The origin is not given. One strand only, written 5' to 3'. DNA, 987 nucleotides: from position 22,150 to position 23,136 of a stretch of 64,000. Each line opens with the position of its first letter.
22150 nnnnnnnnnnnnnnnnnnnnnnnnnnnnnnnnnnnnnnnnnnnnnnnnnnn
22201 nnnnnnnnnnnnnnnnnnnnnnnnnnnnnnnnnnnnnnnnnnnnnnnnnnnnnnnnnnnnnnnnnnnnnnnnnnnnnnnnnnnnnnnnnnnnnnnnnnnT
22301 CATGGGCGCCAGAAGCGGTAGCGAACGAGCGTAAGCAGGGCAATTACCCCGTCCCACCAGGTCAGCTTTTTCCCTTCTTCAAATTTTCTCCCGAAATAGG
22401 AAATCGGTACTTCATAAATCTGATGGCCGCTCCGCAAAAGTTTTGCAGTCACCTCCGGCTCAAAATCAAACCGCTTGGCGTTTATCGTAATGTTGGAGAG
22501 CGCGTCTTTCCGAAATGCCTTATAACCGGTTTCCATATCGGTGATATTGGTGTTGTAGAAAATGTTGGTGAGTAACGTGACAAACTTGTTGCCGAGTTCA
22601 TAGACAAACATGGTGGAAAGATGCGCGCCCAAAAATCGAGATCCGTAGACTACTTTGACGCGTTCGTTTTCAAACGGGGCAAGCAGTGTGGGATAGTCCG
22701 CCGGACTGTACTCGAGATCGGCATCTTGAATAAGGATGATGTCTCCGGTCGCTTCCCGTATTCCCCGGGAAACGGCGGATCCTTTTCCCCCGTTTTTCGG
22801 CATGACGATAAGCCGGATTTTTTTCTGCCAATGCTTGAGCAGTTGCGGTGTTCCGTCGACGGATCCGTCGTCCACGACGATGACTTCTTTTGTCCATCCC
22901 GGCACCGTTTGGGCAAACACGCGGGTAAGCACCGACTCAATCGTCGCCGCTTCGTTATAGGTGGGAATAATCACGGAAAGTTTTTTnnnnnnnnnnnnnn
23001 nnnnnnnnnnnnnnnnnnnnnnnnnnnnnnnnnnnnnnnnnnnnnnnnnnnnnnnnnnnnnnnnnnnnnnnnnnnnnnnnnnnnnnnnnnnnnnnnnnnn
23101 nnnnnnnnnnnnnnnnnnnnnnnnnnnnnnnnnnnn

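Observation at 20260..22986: Core module: Dpm1-like synthase, Wzx-like flippase and a second polyprenyl-P GT2 chained by ATGA overlaps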

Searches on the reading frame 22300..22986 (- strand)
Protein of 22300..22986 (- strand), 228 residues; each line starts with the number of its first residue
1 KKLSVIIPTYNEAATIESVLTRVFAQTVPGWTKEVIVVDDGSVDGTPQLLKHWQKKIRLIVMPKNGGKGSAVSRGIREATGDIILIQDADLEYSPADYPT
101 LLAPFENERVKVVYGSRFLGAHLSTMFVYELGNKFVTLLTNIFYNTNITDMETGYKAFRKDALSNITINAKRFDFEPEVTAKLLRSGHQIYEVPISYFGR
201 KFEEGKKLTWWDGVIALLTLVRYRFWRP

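Call 4: search_protein_families(library=pfam, proteins=[window:22300-22986:-], max_evalue=0.001)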
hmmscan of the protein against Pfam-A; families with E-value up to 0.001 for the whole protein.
window:22300-22986:- (228 aa): 3 families
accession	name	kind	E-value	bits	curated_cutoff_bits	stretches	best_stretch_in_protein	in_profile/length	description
PF00535.33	Glycos_transf_2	-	1.4e-36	126.4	23.3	1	4-165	1-166/168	Glycosyl transferase family 2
PF13641.12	Glyco_tranf_2_3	-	4.8e-12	46.8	27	1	3-161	3-157/230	Glycosyltransferase like family 2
PF10111.15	Glyco_tranf_2_2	-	0.00012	22.1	27.3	1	4-97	1-98/276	Glycosyltransferase like family 2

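Call 8: search_protein_families(library=ncbifam, proteins=[window:22300-22986:-], max_evalue=0.01)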
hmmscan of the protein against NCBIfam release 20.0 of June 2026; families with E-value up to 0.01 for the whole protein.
window:22300-22986:- (228 aa): 24 families
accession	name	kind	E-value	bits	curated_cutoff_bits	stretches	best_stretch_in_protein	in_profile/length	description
TIGR04182.1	glyco_TIGR04182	equivalog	1.2e-33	116.8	325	1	3-222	2-216/293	S-layer glycoprotein N-glycosyltransferase AglJ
NF041875.1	EPS_EpsD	equivalog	1.4e-20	74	370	1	3-106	1-105/325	exopolysaccharide biosynthesis glycosyltransferase EpsD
NF041391.1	DPhHxTase_Halo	equivalog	1.8e-19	69.6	375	1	9-203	3-189/213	dolichyl-phosphate hexose transferase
TIGR04283.1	glyco_like_mftF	equivalog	1.8e-16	60.4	182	1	3-138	1-130/221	TIGR04283 family arsenosugar biosynthesis glycosyltransferase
NF007482.0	PRK10073.1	equivalog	5.8e-16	58.4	423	1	2-112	7-117/334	glycosyltransferase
NF007986.1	PRK10714.1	equivalog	1e-15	57.6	529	1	1-206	6-209/316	undecaprenyl-phosphate 4-deoxy-4-formamido-L-arabinose transferase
NF047588.1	GlcsyltransPgfSStrep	equivalog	1.2e-15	57.6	500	1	2-167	2-168/308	glycosyltransferase PgfS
NF058614.1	PPMAGASynPpgS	equivalog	4e-15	55.9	370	1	5-214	4-213/226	polyprenyl-phospho-N-acetylgalactosaminyl synthase PpgS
TIGR03937.1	PgaC_IcaA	equivalog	5.3e-15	55.3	422.3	1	2-91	46-136/407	poly-beta-1,6-N-acetyl-D-glucosamine synthase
NF010496.0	PRK13915.1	equivalog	1.3e-13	50.7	262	1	2-114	32-152/307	glucosyl-3-phosphoglycerate synthase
TIGR03965.1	mycofact_glyco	equivalog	9.9e-13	47.7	280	1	3-115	76-189/467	mycofactocin biosynthesis glycosyltransferase MftF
NF047683.1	TeichurnBiosyTuaG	equivalog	2.7e-12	46.9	400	1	2-95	7-101/252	teichuronic acid biosynthesis protein TuaG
NF038302.1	EPS_HpsE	equivalog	1.2e-10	40.9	300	1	2-90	2-96/307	hormogonium polysaccharide biosynthesis glycosyltransferase HpsE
TIGR03469.1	HpnB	hypoth_equivalog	7.7e-10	38.3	379.25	1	3-113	46-168/386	hopene-associated glycosyltransferase HpnB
TIGR04242.1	nodulat_NodC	equivalog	1.4e-08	34.2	550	1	3-92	50-143/395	chitooligosaccharide synthase NodC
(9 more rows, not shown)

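Call 9: search_solved_structures(query=window:22300-22986:-, max_evalue=0.001)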
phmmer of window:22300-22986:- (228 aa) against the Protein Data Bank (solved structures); distinct sequences matched with E-value up to 0.001: 30.
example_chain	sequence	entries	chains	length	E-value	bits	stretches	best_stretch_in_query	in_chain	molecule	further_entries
5mlz_A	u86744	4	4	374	9.4e-21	78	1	2-202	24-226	Dolichol monophosphate mannose synthase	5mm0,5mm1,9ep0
6yv7_B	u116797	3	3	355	8.9e-15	58.4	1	2-94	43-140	Glycosyl transferase, family 2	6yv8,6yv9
6yv7_A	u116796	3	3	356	8.9e-15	58.4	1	2-94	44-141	Glycosyl transferase, family 2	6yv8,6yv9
9bhc_C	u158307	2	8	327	5.7e-13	52.5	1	1-206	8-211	Undecaprenyl-phosphate 4-deoxy-4-formamido-L-arabinose transferase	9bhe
9hwj_A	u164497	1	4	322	5.8e-13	52.5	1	1-206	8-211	Undecaprenyl-phosphate 4-deoxy-4-formamido-L-arabinose transferase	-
8vxh_A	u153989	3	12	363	7.6e-13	52.1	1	1-206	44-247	Undecaprenyl-phosphate 4-deoxy-4-formamido-L-arabinose transferase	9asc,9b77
2z87_A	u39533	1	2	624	5.6e-11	46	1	3-107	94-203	Chondroitin synthase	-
2z86_A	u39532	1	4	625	5.6e-11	46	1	3-107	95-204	Chondroitin synthase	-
5eke_A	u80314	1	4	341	1.8e-10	44.4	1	2-118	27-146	Uncharacterized glycosyltransferase sll0501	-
5ekp_C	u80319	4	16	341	1.8e-10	44.4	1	2-118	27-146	Uncharacterized glycosyltransferase sll0501 | Glycosyltransferase sll0501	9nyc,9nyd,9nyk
9nye_A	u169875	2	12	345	1.9e-10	44.3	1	2-118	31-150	Glycosyltransferase sll0501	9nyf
6p61_A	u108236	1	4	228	9.9e-10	41.9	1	3-105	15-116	Glycosyltransferase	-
5tze_C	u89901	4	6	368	1.9e-09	41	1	2-91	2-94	Glycosyl transferase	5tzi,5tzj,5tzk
4y6n_A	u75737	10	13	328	3.6e-09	40.1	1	2-105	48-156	Glucosyl-3-phosphoglycerate synthase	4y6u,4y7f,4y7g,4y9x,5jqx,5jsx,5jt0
3e25_A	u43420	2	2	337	3.8e-09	40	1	2-105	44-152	Putative uncharacterized protein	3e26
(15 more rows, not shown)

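Call 50: search_solved_structures(query=window:22300-22986:-, max_evalue=1e-12, show_alignments=3)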
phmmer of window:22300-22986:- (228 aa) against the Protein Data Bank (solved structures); distinct sequences matched with E-value up to 1e-12: 6.
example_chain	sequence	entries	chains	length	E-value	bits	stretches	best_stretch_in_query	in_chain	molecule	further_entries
5mlz_A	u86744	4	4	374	9.4e-21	78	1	2-202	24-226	Dolichol monophosphate mannose synthase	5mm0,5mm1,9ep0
6yv7_B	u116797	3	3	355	8.9e-15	58.4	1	2-94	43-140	Glycosyl transferase, family 2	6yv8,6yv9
6yv7_A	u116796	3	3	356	8.9e-15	58.4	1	2-94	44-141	Glycosyl transferase, family 2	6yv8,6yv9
9bhc_C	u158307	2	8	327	5.7e-13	52.5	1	1-206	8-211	Undecaprenyl-phosphate 4-deoxy-4-formamido-L-arabinose transferase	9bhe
9hwj_A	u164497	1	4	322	5.8e-13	52.5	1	1-206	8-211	Undecaprenyl-phosphate 4-deoxy-4-formamido-L-arabinose transferase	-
8vxh_A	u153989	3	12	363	7.6e-13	52.1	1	1-206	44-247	Undecaprenyl-phosphate 4-deoxy-4-formamido-L-arabinose transferase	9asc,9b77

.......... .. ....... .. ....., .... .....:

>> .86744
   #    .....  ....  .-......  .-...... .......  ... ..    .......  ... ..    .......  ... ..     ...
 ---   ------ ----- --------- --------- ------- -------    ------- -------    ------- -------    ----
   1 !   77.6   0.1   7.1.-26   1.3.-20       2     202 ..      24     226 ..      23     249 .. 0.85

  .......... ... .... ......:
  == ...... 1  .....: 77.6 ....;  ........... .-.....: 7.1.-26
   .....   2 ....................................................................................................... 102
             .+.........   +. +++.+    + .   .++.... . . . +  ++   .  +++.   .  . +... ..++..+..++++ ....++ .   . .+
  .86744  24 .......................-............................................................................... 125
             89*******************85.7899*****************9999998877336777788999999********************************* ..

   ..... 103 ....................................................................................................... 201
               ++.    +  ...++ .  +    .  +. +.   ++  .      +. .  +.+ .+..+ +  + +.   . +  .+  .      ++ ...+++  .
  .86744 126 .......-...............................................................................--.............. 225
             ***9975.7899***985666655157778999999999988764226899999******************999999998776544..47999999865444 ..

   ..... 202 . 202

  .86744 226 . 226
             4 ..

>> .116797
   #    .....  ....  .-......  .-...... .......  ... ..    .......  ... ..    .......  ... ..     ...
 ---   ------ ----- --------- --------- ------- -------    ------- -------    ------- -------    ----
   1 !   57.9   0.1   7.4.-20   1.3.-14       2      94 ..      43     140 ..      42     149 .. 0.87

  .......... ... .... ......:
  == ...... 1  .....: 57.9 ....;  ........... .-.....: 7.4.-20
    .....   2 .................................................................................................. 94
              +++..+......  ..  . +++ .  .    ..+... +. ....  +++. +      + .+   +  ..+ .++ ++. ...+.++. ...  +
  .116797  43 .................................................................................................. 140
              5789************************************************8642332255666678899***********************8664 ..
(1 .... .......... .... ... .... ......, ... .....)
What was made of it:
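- On Polyprenyl-phosphate glycosyltransferases of GT2 (DPM1/GtrB/ArnC type): GT2a: 5mlz E 9e-21, and ArnC over residues 1-206 (calls 9, 50).
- Checked: Its best solved-structure match is P. furiosus dolichyl-phosphate mannose synthase 5mlz (E 9e-21, residues 2-202), followed by ArnC over the full length (calls 4, 9, 50).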
